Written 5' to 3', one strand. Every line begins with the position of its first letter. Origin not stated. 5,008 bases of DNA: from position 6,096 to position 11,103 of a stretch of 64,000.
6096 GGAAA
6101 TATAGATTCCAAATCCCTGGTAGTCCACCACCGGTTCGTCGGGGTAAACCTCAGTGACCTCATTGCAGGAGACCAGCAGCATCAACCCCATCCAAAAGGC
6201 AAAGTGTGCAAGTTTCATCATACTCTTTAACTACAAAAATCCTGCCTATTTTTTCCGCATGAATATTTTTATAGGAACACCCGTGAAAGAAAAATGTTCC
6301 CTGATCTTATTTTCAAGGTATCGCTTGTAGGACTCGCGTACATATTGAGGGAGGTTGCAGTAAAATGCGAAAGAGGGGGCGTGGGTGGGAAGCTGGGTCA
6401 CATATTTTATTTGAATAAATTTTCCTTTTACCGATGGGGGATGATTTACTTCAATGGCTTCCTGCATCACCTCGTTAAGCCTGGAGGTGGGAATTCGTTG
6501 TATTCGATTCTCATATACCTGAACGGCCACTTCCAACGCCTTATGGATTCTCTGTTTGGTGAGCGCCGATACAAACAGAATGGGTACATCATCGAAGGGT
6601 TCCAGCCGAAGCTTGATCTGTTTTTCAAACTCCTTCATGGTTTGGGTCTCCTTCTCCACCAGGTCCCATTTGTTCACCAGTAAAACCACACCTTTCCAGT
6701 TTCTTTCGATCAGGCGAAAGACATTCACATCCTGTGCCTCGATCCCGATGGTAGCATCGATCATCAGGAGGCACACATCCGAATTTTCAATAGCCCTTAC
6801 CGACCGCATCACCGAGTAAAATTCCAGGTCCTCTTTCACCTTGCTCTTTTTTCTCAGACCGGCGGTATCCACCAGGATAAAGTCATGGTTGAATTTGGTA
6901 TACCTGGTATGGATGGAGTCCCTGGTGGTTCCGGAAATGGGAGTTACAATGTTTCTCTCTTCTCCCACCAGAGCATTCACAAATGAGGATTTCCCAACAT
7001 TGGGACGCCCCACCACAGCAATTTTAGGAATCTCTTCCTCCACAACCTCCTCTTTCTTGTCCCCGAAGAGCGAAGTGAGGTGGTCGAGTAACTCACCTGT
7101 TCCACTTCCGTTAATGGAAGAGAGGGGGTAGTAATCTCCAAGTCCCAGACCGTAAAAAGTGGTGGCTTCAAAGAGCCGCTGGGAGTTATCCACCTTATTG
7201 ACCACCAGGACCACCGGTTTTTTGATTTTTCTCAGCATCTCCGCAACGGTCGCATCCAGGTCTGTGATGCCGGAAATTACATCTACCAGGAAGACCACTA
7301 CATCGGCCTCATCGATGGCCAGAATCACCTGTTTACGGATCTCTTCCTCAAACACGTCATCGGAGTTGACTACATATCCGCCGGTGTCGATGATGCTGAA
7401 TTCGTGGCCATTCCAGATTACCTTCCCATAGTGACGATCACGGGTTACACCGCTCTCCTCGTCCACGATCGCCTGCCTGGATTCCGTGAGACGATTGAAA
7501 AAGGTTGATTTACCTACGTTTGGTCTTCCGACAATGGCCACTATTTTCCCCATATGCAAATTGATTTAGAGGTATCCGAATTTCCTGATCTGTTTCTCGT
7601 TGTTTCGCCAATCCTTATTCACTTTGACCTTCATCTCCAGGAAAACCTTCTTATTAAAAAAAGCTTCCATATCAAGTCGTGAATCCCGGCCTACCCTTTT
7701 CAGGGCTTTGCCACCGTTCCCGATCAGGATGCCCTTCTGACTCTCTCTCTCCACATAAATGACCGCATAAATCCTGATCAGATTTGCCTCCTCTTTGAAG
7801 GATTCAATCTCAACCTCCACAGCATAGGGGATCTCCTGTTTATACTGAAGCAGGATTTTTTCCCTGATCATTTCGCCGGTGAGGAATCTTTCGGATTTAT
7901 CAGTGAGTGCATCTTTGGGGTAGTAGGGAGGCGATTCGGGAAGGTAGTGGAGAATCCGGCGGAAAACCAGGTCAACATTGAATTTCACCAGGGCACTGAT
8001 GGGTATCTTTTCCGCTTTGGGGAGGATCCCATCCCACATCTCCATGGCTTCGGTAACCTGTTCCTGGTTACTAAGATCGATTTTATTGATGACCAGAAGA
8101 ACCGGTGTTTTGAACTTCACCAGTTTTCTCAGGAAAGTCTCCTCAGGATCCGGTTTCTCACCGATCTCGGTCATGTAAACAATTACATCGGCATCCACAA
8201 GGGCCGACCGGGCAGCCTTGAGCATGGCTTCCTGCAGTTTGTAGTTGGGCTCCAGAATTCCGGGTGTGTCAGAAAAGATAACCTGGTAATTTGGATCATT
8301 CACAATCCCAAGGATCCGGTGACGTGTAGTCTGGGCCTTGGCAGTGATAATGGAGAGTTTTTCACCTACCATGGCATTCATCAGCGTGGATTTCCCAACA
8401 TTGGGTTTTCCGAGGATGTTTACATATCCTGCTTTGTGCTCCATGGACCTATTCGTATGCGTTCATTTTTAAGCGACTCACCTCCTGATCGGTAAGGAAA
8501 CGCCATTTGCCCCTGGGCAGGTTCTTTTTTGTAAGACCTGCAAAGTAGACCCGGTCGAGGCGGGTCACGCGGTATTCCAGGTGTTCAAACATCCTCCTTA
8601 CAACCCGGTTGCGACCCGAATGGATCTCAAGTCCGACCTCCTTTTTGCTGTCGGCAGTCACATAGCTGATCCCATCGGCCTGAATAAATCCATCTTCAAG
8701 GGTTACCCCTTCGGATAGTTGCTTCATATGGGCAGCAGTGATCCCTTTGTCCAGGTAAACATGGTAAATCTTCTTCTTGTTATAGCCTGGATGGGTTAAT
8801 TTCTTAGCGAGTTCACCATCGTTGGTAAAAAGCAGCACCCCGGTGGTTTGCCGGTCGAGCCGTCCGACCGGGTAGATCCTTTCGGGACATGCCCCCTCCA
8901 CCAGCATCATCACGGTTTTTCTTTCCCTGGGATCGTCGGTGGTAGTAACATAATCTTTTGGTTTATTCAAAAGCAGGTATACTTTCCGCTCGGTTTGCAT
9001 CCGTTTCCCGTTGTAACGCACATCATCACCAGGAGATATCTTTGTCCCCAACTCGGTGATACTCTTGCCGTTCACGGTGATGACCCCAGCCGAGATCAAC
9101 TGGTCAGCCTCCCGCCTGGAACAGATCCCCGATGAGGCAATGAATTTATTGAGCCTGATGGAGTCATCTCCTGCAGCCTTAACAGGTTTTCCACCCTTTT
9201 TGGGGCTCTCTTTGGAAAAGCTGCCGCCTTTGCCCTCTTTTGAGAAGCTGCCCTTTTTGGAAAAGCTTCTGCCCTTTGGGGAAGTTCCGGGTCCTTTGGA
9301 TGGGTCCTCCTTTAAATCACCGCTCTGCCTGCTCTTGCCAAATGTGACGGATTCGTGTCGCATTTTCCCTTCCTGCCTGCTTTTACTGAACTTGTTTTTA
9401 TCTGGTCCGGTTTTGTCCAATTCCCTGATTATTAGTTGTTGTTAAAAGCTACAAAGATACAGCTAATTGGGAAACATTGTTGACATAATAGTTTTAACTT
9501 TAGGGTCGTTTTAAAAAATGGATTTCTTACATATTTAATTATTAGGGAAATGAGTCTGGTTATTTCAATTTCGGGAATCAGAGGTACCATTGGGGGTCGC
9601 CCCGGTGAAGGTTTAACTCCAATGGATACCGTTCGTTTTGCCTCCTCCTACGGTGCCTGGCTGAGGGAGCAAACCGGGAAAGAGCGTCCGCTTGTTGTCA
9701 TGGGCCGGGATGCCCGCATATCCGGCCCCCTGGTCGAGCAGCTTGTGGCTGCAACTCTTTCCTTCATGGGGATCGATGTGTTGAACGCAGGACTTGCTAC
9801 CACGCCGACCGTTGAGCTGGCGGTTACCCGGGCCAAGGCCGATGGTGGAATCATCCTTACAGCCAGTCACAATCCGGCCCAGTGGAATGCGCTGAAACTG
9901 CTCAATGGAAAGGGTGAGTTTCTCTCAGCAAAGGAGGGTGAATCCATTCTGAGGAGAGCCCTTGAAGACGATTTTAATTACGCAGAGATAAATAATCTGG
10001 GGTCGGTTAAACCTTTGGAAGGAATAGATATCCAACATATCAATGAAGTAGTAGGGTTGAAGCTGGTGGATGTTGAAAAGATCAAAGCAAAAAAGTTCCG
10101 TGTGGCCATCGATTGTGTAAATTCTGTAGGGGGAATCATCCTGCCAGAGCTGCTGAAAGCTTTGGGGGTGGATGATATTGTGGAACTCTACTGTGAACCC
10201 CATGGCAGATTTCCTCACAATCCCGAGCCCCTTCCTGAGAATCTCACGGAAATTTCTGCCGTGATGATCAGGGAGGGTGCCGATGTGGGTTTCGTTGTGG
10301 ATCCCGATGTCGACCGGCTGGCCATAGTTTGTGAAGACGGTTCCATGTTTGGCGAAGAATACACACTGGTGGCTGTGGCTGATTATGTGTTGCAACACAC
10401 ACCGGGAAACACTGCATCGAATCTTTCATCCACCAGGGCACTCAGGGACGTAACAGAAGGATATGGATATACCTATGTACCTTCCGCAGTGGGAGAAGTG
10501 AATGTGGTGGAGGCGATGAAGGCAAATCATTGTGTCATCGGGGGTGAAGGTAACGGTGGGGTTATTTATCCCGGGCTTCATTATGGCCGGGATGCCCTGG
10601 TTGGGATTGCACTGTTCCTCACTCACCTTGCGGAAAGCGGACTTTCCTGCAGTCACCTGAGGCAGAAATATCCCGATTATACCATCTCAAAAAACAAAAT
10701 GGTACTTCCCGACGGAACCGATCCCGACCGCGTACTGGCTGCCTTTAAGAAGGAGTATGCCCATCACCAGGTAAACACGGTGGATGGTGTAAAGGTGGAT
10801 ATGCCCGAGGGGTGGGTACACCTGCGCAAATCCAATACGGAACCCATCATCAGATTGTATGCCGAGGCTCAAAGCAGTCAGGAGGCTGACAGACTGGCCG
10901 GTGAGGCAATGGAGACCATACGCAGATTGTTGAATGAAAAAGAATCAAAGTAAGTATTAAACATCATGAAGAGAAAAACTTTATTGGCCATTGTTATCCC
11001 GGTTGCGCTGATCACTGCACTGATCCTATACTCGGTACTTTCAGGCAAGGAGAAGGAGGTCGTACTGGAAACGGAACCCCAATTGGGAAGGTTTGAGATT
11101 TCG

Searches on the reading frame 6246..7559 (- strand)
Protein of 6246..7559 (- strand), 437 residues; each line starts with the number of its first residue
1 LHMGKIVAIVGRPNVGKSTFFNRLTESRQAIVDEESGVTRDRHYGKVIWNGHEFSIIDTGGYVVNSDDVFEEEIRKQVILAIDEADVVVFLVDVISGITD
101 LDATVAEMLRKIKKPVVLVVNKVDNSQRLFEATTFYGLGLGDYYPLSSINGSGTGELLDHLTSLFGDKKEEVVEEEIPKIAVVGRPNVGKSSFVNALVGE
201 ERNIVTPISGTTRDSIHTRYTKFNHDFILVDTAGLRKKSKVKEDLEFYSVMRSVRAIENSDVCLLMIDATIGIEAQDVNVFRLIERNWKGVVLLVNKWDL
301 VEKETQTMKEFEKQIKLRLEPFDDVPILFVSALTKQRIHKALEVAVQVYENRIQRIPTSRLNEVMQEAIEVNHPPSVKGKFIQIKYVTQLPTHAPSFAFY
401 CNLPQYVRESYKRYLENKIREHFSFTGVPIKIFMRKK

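Call 85: search_protein_families(library=pfam, proteins=[window:6246-7559:-], max_evalue=0.00001)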
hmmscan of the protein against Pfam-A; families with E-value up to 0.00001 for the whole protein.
window:6246-7559:- (437 aa): 10 families
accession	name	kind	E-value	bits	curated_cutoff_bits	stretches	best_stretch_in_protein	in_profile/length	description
PF01926.29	MMR_HSR1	-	9.6e-58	193.7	21.9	2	7-122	2-113/113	50S ribosome-binding GTPase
PF14714.11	KH_dom-like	-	1.2e-31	109.3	27.3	1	355-435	1-81/81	KH-domain-like of EngA bacterial GTPase enzymes, C-terminal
PF02421.24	FeoB_N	-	1.1e-30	106.6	27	2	7-127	3-119/156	Ferrous iron transport protein B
PF00009.33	GTP_EFTU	-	1.1e-25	90.8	26.5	2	210-349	54-186/188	Elongation factor Tu GTP binding domain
PF04548.22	AIG1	-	3.8e-14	53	27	1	8-112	4-110/212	AIG1 family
PF00350.29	Dynamin_N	-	7.2e-12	46.1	27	0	180-216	1-36/168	Dynamin family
PF03193.22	RsgA_GTPase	-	7.1e-11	42.7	30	0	180-237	109-170/174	RsgA GTPase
PF00071.28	Ras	-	2.9e-07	30.6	21.6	0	179-347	1-158/162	Ras family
PF08477.19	Roc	-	4.1e-07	30.7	27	0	179-241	1-72/119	Ras of Complex, Roc, domain of DAPkinase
PF00005.33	ABC_tran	-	7.6e-06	27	25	0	2-34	9-38/137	ABC transporter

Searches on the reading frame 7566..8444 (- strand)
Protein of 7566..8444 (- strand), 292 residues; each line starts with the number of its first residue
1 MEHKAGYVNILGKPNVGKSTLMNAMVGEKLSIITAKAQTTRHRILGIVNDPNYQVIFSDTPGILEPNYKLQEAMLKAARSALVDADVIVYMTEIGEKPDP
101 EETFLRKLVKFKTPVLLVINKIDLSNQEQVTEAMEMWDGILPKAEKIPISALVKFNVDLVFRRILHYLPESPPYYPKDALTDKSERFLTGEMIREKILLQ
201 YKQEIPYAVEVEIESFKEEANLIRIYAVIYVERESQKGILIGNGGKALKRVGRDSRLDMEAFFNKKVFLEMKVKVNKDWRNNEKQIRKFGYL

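Call 85: search_protein_families(library=pfam, proteins=[window:7566-8444:-], max_evalue=0.00001)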
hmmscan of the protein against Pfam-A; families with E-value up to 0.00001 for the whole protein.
window:7566-8444:- (292 aa): 7 families
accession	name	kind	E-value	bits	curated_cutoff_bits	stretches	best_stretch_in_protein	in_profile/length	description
PF01926.29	MMR_HSR1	-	2e-24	86.3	21.9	1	8-121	2-113/113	50S ribosome-binding GTPase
PF07650.23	KH_2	-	1.5e-20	73.2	22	1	204-280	1-78/78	KH domain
PF02421.24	FeoB_N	-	3.1e-09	37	27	1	8-131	3-124/156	Ferrous iron transport protein B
PF00009.33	GTP_EFTU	-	1.4e-07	31.7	26.5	1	19-169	41-187/188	Elongation factor Tu GTP binding domain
PF03193.22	RsgA_GTPase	-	3.7e-07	30.6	30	0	8-67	109-172/174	RsgA GTPase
PF00350.29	Dynamin_N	-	2e-06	28.4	27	0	10-48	3-41/168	Dynamin family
PF10662.15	PduV-EutP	-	4.4e-06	27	21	0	10-163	6-140/143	Ethanolamine utilisation - propanediol utilisation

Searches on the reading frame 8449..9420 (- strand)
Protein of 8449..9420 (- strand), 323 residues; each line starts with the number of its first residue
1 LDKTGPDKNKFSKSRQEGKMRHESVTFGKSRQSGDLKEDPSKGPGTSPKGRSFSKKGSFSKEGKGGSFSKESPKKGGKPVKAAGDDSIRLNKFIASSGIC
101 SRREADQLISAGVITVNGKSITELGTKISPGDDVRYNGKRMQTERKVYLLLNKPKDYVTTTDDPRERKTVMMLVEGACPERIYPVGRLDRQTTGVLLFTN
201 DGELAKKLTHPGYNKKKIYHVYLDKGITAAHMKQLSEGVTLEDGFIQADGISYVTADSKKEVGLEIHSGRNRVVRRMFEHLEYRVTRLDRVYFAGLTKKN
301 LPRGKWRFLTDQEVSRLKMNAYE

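Call 85: search_protein_families(library=pfam, proteins=[window:8449-9420:-], max_evalue=0.00001)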
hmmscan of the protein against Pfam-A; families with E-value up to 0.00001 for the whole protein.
window:8449-9420:- (323 aa): 3 families
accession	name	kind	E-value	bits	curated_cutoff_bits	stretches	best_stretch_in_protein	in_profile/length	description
PF00849.27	PseudoU_synth_2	-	1.3e-21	77.8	26.8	1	148-280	2-152/152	RNA pseudouridylate synthase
PF01479.30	S4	-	7e-13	48.5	22.8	1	89-134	2-48/48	S4 domain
PF13275.11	S4_2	-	3.6e-06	27.2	24.6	1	85-142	5-63/65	S4 domain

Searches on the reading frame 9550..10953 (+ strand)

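Call 85: search_protein_families(library=pfam, proteins=[window:9550-10953:+], max_evalue=0.00001)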
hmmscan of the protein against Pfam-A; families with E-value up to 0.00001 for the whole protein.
window:9550-10953:+ (467 aa): 4 families
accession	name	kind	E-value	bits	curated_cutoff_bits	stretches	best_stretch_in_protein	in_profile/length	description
PF02878.22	PGM_PMM_I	-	9.9e-29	100.2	22.5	1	8-142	7-136/138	Phosphoglucomutase/phosphomannomutase, alpha/beta/alpha domain I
PF02879.22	PGM_PMM_II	-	7.6e-25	87.9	29.3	1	172-264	10-103/103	Phosphoglucomutase/phosphomannomutase, alpha/beta/alpha domain II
PF02880.22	PGM_PMM_III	-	7.5e-18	65.2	20.7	1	271-375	4-113/115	Phosphoglucomutase/phosphomannomutase, alpha/beta/alpha domain III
PF00408.26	PGM_PMM_IV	-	4.3e-11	43.2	23.1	1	401-454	21-66/68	Phosphoglucomutase/phosphomannomutase, C-terminal domain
